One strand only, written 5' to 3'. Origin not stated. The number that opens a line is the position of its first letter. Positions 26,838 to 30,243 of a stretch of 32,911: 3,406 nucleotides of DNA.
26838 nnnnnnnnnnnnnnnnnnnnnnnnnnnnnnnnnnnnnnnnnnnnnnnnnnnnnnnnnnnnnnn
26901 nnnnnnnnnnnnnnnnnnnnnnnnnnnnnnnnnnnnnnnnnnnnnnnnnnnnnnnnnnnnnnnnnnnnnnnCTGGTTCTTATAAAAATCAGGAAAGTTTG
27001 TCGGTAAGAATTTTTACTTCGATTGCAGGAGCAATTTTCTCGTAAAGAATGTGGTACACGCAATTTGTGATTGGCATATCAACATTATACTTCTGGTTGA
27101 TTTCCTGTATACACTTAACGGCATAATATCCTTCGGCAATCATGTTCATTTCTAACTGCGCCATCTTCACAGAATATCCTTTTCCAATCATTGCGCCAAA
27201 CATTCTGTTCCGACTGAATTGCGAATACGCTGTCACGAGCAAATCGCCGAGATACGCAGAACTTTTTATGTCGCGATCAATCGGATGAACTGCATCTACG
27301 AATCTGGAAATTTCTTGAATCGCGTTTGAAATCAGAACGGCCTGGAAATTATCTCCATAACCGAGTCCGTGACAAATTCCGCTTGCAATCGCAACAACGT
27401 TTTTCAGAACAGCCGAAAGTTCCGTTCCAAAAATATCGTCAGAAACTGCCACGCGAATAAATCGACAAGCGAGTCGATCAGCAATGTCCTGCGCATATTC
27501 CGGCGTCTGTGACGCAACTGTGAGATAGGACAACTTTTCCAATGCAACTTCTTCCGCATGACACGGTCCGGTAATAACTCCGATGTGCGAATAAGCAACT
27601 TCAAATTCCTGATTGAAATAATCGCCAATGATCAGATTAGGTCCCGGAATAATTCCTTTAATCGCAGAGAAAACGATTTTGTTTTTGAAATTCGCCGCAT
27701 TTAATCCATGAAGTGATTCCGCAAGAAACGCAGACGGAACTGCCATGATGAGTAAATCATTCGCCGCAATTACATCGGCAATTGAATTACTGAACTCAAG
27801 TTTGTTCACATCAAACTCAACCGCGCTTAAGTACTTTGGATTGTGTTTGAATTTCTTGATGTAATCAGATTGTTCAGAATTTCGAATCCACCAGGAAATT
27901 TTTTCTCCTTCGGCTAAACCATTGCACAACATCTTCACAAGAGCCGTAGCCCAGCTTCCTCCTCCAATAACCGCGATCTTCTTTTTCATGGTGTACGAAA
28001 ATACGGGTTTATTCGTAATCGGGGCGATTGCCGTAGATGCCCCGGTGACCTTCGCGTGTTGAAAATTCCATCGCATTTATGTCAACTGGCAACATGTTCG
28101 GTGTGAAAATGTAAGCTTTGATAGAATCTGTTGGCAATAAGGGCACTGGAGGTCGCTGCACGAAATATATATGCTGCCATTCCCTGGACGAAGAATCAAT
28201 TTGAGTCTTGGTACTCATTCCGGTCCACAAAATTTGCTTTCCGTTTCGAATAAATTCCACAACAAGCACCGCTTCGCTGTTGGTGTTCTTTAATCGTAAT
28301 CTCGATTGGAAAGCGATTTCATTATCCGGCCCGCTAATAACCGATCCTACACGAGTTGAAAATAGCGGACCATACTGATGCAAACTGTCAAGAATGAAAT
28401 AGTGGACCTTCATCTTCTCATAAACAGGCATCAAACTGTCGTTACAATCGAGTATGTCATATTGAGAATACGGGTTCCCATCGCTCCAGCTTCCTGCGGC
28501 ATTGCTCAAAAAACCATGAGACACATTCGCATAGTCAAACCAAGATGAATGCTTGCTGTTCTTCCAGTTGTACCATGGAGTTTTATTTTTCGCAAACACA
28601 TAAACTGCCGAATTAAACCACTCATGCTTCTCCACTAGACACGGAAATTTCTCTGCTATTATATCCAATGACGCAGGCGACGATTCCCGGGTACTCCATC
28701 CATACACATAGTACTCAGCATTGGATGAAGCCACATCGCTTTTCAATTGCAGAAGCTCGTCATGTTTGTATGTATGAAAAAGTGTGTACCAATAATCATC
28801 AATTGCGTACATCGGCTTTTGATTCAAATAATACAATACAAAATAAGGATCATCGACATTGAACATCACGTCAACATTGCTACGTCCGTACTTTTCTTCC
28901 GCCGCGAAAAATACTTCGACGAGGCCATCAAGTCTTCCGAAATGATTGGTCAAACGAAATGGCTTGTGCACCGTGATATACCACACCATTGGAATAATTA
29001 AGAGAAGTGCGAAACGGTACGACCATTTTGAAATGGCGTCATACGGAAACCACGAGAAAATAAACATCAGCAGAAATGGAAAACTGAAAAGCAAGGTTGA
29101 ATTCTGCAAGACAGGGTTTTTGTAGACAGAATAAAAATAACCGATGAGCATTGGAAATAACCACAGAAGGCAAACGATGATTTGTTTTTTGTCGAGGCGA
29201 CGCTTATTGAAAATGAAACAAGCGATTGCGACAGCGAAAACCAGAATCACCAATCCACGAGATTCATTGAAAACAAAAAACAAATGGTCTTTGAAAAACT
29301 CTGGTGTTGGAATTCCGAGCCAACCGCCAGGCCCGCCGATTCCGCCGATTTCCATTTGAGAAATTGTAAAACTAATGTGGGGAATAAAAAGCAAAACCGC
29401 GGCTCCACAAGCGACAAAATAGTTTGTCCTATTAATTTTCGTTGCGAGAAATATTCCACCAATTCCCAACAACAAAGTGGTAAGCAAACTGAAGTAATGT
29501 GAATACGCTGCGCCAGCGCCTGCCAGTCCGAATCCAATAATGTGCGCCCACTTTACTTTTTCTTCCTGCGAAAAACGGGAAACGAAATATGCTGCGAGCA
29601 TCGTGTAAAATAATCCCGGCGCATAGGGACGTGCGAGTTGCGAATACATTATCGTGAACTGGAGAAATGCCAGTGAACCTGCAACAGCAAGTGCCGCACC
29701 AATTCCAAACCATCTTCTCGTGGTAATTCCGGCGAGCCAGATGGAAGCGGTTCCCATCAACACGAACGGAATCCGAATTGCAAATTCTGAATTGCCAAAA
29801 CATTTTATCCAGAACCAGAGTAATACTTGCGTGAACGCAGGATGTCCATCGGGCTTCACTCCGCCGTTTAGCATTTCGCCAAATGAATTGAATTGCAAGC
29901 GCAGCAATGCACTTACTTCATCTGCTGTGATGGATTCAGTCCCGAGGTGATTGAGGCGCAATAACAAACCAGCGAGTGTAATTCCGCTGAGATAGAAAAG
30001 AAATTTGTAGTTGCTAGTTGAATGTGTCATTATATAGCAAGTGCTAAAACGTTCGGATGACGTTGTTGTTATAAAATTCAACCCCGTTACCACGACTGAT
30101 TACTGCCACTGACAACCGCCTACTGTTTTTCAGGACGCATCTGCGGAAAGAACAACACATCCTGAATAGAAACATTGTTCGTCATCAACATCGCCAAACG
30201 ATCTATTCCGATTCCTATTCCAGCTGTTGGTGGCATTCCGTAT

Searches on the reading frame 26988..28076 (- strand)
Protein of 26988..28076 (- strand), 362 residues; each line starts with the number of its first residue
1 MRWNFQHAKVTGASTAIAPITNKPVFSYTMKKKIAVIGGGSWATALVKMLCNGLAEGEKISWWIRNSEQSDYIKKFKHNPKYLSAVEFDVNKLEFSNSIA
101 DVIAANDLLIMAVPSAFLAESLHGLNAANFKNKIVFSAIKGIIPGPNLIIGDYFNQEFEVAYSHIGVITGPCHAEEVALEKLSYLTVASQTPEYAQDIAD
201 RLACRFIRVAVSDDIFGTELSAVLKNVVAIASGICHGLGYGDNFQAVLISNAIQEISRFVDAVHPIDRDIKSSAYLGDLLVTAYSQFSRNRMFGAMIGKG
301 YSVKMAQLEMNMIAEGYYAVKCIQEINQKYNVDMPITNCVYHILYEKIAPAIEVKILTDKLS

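Call 34: search_protein_families(library=pfam, proteins=[window:26988-28076:-])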
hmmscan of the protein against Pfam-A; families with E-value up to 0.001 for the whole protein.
window:26988-28076:- (362 aa): 4 families
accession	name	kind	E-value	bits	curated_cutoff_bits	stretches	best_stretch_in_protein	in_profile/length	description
PF07479.19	NAD_Gly3P_dh_C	-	9.6e-47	159.2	25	1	214-351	1-138/142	NAD-dependent glycerol-3-phosphate dehydrogenase C-terminus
PF01210.29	NAD_Gly3P_dh_N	-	7.9e-30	104.4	23.1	1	33-194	1-157/158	NAD-dependent glycerol-3-phosphate dehydrogenase N-terminus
PF20618.3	GPD_NAD_C_bact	-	3.3e-21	76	27.6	1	274-340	1-66/66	Bacterial GPD, NAD-dependent C-terminal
PF03807.23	F420_oxidored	-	0.00019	22.4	21.6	1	33-139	1-92/94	NADP oxidoreductase coenzyme F420-dependent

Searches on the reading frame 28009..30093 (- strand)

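Call 34: search_protein_families(library=pfam, proteins=[window:28009-30093:-])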
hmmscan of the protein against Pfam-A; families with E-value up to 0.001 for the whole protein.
window:28009-30093:- (694 aa): 1 family
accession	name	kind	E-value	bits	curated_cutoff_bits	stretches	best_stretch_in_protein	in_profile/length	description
PF13231.12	PMT_2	-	1.8e-12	48.2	26.1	1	84-241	2-159/160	Dolichyl-phosphate-mannose-protein mannosyltransferase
